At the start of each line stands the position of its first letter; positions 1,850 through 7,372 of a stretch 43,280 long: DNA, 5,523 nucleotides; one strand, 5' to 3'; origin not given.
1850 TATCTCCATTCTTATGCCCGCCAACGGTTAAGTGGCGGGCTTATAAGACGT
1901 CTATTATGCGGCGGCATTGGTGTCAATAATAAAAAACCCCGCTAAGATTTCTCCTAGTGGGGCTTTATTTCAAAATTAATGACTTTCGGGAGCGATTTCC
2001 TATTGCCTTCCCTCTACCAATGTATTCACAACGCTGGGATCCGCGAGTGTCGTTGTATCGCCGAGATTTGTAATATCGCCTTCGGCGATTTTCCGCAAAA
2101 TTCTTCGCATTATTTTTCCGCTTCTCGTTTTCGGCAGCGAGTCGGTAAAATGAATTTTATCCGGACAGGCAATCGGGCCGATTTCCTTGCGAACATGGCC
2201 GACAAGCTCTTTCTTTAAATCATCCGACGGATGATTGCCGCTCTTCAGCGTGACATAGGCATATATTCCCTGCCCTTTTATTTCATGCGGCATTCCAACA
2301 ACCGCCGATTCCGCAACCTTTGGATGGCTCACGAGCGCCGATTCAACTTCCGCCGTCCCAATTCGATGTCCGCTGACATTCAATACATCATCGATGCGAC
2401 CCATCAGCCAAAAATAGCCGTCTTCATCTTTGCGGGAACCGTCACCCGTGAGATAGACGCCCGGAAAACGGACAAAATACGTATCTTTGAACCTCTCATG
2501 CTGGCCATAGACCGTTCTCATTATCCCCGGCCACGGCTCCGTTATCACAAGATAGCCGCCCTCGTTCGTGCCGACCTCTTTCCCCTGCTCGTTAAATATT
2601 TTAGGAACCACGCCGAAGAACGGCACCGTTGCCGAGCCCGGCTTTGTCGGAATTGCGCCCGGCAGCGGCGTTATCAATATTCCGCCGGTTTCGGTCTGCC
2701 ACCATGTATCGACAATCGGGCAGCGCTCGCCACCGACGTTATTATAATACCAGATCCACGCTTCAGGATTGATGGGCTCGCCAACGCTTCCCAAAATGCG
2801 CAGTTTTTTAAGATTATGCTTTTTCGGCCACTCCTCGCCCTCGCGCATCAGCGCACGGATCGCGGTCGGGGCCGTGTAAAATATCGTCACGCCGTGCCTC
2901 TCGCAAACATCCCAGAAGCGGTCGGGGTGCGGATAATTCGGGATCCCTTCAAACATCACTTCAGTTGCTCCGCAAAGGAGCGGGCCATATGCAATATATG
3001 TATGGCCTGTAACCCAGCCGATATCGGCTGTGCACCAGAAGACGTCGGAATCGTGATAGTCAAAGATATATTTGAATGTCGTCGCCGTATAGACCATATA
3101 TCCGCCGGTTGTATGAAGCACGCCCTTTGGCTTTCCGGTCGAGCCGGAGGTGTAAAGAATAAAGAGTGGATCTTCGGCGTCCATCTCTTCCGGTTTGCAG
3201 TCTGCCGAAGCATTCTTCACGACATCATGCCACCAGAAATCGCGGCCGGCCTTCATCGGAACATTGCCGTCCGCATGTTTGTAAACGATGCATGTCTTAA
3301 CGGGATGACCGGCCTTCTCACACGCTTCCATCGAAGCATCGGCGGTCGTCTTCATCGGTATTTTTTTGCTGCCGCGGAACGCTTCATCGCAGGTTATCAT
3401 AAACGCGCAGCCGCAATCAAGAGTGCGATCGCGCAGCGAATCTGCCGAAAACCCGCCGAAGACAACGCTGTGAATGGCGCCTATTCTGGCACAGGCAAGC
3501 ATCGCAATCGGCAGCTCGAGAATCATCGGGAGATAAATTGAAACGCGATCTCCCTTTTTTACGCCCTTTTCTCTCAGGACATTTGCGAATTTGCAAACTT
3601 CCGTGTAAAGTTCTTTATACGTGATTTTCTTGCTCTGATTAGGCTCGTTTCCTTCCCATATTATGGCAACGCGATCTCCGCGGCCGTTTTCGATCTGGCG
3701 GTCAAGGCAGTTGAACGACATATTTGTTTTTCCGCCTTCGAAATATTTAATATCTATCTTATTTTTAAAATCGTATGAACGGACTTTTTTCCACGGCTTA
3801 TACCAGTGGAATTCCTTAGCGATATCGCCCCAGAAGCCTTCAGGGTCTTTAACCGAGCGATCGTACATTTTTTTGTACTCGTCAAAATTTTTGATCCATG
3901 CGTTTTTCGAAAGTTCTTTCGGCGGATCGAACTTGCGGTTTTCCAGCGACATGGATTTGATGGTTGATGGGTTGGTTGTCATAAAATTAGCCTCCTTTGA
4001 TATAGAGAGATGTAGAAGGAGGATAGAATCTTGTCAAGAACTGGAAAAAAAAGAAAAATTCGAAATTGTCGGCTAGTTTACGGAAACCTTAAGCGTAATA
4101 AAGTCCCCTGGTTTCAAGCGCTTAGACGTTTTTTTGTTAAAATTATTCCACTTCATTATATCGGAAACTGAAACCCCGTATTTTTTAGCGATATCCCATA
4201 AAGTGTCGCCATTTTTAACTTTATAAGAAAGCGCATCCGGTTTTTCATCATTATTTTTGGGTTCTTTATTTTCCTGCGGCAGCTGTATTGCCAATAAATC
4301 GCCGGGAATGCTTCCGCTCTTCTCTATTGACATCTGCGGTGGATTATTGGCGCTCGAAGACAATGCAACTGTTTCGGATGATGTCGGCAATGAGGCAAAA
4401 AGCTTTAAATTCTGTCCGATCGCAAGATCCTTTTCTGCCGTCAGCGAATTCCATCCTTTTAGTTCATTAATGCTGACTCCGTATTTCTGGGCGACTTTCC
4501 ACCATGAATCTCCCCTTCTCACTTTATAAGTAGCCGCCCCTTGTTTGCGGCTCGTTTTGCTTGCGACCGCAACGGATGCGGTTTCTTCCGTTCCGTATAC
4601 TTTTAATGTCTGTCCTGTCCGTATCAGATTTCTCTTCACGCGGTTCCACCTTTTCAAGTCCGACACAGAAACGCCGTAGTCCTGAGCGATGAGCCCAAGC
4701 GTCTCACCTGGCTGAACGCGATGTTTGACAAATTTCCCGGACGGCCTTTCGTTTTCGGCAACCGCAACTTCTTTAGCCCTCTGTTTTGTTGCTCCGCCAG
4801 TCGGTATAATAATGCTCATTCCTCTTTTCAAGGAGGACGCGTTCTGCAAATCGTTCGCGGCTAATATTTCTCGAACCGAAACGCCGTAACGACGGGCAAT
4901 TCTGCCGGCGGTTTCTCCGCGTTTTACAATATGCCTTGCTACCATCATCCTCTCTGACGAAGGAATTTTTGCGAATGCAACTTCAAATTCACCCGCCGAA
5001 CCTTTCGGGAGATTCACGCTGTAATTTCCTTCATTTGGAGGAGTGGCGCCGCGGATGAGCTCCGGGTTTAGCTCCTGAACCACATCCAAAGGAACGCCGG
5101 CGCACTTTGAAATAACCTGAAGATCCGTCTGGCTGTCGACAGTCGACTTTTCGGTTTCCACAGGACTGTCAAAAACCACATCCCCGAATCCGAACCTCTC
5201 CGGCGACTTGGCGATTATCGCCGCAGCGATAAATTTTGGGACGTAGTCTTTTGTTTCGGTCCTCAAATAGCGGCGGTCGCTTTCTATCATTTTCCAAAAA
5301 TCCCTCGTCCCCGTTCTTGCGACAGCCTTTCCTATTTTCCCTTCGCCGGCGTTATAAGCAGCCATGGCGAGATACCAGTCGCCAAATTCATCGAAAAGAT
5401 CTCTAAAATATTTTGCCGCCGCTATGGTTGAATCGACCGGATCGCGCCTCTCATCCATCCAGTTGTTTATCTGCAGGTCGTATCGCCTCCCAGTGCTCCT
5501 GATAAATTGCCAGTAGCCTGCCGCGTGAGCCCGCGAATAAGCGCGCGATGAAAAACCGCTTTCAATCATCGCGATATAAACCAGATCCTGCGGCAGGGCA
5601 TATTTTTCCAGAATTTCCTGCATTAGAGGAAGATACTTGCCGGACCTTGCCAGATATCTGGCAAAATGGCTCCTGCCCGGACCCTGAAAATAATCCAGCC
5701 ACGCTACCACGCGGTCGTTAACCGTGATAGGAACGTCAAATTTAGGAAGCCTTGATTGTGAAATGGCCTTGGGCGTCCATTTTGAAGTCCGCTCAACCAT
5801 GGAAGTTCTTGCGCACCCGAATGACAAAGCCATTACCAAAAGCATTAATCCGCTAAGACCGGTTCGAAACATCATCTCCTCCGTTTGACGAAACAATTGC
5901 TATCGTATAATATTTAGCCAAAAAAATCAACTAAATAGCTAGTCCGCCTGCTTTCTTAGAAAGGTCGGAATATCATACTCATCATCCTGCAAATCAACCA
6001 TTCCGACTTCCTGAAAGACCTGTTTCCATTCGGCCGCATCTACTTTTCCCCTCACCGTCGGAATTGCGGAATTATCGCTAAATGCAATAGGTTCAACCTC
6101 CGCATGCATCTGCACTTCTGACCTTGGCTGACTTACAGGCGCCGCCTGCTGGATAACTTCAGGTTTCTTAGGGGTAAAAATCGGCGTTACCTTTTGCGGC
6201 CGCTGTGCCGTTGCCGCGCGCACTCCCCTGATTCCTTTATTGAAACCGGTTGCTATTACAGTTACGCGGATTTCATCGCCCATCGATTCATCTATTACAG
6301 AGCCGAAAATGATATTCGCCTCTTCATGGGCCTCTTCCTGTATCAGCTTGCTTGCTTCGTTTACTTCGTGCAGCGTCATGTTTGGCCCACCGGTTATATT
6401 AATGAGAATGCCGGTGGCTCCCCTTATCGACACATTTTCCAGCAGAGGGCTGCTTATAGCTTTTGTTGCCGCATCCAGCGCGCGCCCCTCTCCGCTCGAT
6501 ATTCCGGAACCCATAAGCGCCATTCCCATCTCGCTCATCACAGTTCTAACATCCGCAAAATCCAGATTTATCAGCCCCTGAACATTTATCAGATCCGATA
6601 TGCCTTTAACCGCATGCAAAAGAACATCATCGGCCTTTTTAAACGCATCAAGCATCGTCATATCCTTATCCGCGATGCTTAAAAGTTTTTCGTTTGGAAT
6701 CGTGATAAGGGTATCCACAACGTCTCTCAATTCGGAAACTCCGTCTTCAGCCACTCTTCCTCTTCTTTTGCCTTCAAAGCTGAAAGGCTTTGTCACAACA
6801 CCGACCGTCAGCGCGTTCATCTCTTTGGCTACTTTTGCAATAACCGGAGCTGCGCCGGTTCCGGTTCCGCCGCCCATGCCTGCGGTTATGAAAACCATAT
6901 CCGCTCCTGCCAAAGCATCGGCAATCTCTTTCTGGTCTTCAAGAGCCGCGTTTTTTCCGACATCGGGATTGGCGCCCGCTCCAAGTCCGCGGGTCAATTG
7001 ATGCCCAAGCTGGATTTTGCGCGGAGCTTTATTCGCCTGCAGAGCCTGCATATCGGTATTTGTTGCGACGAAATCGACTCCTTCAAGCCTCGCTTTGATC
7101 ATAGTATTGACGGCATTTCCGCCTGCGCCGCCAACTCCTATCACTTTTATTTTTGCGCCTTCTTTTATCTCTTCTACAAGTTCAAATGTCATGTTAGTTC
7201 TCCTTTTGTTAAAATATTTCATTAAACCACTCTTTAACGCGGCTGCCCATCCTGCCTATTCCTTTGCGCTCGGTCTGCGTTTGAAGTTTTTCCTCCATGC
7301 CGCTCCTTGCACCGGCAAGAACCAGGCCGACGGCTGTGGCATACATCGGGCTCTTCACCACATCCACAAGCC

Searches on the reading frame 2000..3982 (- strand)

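Call 88: search_protein_families(library=pfam, proteins=[window:2000-3982:-], max_evalue=0.01)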
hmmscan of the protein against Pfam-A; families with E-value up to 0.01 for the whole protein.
window:2000-3982:- (660 aa): 3 families
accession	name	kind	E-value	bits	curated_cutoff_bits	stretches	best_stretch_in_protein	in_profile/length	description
PF00501.34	AMP-binding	-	5e-91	305.8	29.9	1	99-490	6-382/384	AMP-binding enzyme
PF13193.12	AMP-binding_C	-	4e-31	108.2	24.5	1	545-623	1-76/76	AMP-binding enzyme C-terminal domain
PF16177.11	ACAS_N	-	2.7e-22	78.8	27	1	36-92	1-55/55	Acetyl-coenzyme A synthetase N-terminus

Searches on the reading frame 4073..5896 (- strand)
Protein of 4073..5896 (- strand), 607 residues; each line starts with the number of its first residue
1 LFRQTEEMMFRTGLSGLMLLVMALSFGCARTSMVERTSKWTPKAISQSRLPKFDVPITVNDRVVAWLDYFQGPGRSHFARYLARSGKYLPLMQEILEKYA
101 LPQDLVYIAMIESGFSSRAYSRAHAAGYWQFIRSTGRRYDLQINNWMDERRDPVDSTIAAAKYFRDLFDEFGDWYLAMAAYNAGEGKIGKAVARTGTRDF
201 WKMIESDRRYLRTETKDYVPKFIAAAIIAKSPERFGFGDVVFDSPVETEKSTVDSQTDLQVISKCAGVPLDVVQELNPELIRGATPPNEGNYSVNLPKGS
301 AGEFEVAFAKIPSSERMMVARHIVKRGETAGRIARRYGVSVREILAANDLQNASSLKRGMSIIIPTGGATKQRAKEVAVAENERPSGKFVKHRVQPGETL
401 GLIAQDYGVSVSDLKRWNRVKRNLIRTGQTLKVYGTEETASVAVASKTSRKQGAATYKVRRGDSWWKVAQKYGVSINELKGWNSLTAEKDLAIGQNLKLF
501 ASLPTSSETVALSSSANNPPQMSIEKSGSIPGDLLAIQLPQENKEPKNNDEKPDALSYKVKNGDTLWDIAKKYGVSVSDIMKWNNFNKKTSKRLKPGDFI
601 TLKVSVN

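Call 88: search_protein_families(library=pfam, proteins=[window:4073-5896:-], max_evalue=0.01)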
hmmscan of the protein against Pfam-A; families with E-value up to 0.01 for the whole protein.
window:4073-5896:- (607 aa): 12 families
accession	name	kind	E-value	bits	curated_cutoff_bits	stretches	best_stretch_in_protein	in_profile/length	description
PF01476.26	LysM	-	4e-55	184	20.9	4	558-602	1-42/43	LysM domain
PF01464.25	SLT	-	3.8e-29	101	21.3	1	93-203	4-116/117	Transglycosylase SLT domain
PF23473.1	LysM3_LYK4_5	-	1.6e-13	50.9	29.3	2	323-353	6-36/48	LYK4/5 LysM3 domain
PF23577.1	LysM_RLK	-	4.1e-10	40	27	0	455-483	1-29/44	LysM domain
PF23446.1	LysM1_NFP_LYK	-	2.4e-07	31.9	36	0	329-365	17-54/60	NFP/LYK LysM1 domain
PF13384.12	HTH_23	-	8.7e-06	25.8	24.6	0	559-583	13-37/50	Homeodomain-like domain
PF22310.2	NMB0315_dom_I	-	1.9e-05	25.4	27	0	559-604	7-54/83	NMB0315-like, domain I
PF04225.17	LysM_OapA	-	0.00027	21.4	22.3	0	557-605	4-54/85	Opacity-associated protein A LysM-like domain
PF01527.26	HTH_Tnp_1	-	0.0025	18.5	24.1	0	389-419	15-45/75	Transposase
PF02796.21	HTH_7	-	0.0025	18.3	23.8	0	320-341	14-35/45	Helix-turn-helix domain of resolvase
PF23462.1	LysM3_NFP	-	0.0034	18.3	28.1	0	562-587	9-35/48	NFP LysM3 domain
PF13518.12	HTH_28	-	0.0034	17.9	25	0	324-342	9-27/52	Helix-turn-helix domain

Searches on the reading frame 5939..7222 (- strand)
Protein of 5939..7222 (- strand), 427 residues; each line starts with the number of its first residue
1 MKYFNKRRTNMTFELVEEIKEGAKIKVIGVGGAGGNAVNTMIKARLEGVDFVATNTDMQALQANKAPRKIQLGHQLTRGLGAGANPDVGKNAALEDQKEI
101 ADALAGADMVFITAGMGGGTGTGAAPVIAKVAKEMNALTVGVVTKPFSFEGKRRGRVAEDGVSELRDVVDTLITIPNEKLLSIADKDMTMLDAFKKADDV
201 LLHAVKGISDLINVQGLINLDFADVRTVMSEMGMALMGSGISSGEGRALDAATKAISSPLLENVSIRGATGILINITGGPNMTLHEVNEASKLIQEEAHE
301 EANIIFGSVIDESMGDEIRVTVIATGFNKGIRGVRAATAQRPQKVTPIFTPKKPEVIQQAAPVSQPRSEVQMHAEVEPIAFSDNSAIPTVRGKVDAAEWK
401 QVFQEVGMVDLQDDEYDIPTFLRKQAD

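Call 88: search_protein_families(library=pfam, proteins=[window:5939-7222:-], max_evalue=0.01)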
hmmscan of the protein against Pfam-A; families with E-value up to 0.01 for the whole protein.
window:5939-7222:- (427 aa): 3 families
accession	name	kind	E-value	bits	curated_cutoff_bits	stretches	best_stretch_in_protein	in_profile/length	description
PF00091.31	Tubulin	-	4.2e-50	171.1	33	1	24-184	1-189/190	Tubulin/FtsZ family, GTPase domain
PF12327.13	FtsZ_C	-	1.7e-36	124.8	27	1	233-327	1-94/95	FtsZ family, C-terminal domain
PF13460.12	NAD_binding_10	-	0.0034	17.7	27.2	1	93-136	47-86/184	NAD(P)H-binding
